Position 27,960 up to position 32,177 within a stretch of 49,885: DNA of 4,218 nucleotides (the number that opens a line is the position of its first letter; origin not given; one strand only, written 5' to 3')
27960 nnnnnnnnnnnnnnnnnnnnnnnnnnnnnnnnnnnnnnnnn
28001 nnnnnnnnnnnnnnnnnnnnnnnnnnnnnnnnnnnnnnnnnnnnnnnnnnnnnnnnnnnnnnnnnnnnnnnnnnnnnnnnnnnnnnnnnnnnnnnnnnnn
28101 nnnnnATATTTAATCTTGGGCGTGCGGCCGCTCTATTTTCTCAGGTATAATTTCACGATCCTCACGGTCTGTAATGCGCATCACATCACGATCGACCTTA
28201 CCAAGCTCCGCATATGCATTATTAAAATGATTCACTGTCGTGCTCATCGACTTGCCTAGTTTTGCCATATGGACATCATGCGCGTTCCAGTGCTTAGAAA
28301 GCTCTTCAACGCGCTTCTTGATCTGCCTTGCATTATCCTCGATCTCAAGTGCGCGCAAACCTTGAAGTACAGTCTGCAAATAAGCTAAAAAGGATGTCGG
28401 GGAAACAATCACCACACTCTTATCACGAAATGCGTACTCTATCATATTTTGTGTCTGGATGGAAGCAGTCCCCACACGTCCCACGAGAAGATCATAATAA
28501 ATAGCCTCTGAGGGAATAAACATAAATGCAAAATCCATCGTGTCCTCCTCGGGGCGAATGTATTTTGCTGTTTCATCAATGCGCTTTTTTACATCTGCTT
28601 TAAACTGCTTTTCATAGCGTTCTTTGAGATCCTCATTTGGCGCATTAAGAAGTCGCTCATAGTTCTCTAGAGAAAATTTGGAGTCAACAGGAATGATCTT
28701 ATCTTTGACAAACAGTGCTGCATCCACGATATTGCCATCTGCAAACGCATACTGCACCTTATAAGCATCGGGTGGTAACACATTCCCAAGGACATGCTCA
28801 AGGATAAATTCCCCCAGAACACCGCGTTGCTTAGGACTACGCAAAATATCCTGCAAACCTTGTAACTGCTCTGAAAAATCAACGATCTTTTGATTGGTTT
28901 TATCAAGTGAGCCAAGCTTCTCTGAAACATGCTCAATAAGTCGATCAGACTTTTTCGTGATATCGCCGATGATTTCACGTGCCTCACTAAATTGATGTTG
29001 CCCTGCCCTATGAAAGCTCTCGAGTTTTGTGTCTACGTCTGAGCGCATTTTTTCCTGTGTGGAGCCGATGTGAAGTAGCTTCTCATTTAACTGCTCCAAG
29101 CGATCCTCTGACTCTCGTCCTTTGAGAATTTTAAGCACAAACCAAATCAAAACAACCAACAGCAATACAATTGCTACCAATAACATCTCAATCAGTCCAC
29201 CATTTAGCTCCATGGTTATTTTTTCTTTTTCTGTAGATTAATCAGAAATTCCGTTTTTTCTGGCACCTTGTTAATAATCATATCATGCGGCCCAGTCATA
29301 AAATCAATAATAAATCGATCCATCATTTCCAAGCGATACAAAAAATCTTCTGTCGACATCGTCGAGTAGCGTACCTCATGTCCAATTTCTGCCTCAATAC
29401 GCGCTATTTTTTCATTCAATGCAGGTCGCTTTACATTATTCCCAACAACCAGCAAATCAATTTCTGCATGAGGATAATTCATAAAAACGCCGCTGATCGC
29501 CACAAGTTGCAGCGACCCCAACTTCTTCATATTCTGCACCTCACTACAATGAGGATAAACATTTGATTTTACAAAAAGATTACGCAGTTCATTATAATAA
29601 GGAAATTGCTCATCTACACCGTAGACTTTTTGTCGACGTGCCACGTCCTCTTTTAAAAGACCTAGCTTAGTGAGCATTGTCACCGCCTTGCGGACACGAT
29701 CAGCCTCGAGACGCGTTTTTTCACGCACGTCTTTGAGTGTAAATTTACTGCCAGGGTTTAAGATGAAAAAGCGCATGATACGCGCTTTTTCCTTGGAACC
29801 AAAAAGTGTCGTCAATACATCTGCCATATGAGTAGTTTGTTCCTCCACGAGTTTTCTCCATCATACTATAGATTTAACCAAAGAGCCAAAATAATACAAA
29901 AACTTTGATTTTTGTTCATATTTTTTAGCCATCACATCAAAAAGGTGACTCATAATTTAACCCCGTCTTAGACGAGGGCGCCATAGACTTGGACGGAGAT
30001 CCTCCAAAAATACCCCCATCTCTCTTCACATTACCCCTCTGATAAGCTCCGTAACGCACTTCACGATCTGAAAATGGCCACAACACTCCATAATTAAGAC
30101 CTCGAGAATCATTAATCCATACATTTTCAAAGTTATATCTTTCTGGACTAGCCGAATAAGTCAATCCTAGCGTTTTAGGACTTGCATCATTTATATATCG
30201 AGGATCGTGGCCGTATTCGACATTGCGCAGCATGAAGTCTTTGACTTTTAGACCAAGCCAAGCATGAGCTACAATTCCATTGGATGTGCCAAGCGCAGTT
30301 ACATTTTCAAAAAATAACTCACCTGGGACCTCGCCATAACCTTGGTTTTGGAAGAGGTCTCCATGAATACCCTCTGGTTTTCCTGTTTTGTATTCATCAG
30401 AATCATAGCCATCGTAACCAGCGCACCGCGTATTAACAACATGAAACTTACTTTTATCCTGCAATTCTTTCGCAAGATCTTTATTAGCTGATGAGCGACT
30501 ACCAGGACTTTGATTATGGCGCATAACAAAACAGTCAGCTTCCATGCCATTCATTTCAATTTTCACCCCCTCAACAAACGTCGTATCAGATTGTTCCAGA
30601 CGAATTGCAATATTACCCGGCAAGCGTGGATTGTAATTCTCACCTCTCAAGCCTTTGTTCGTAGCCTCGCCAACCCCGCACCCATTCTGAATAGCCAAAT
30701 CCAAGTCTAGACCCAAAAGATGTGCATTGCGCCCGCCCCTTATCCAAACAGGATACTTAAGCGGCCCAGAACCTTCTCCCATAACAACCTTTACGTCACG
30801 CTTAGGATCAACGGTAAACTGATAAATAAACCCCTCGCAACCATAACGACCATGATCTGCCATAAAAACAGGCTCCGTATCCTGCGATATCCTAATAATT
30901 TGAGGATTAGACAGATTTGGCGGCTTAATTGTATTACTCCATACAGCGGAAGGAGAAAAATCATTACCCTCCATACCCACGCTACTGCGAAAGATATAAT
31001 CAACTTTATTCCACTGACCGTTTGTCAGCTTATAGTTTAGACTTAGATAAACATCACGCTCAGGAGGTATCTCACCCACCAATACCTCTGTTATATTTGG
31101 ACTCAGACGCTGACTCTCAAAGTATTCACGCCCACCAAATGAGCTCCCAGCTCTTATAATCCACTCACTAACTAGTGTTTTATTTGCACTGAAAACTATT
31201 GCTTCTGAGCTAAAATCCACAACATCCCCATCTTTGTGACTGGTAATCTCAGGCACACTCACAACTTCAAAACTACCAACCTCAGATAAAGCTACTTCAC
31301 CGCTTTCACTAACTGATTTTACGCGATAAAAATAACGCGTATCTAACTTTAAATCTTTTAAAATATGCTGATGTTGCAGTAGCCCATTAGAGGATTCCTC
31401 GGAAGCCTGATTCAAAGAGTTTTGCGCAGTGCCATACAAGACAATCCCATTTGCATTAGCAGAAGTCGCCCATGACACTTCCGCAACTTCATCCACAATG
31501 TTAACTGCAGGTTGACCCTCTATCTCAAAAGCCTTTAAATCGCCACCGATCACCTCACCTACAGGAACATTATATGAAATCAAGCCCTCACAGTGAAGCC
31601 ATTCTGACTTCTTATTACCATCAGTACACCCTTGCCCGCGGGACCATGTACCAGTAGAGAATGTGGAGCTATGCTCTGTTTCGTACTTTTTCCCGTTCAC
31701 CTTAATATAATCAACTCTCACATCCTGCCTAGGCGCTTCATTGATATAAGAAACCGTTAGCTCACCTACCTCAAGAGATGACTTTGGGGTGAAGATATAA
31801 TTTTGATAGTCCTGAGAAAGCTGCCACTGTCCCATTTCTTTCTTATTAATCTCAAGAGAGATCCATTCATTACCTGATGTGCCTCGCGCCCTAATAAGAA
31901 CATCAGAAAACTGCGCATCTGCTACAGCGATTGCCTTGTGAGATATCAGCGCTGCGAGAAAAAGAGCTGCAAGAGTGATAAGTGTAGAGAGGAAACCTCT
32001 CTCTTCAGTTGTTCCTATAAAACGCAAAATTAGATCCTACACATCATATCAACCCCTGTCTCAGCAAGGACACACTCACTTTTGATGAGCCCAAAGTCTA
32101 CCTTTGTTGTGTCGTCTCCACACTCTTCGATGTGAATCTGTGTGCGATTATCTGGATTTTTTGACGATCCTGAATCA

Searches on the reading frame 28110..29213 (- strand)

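Call 67: search_protein_families(library=pfam, proteins=[window:28110-29213:-], max_evalue=0.00001)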
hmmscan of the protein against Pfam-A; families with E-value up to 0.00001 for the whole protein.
window:28110-29213:- (367 aa): 1 family
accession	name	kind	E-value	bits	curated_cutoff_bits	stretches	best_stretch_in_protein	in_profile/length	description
PF02646.22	RmuC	-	1.4e-53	182.3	26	1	72-342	11-272/291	RmuC family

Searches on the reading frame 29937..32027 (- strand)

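Call 67: search_protein_families(library=pfam, proteins=[window:29937-32027:-], max_evalue=0.00001)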
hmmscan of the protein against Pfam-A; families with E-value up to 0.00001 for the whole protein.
window:29937-32027:- (696 aa): 2 families
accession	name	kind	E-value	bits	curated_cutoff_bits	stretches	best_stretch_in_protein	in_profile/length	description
PF16656.11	Pur_ac_phosph_N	-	2.7e-08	34.7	30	1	183-254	16-92/93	Purple acid Phosphatase, N-terminal domain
PF16841.11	CBM60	-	5.6e-07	30.4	28.2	1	43-124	2-90/91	Ca-dependent carbohydrate-binding module xylan-binding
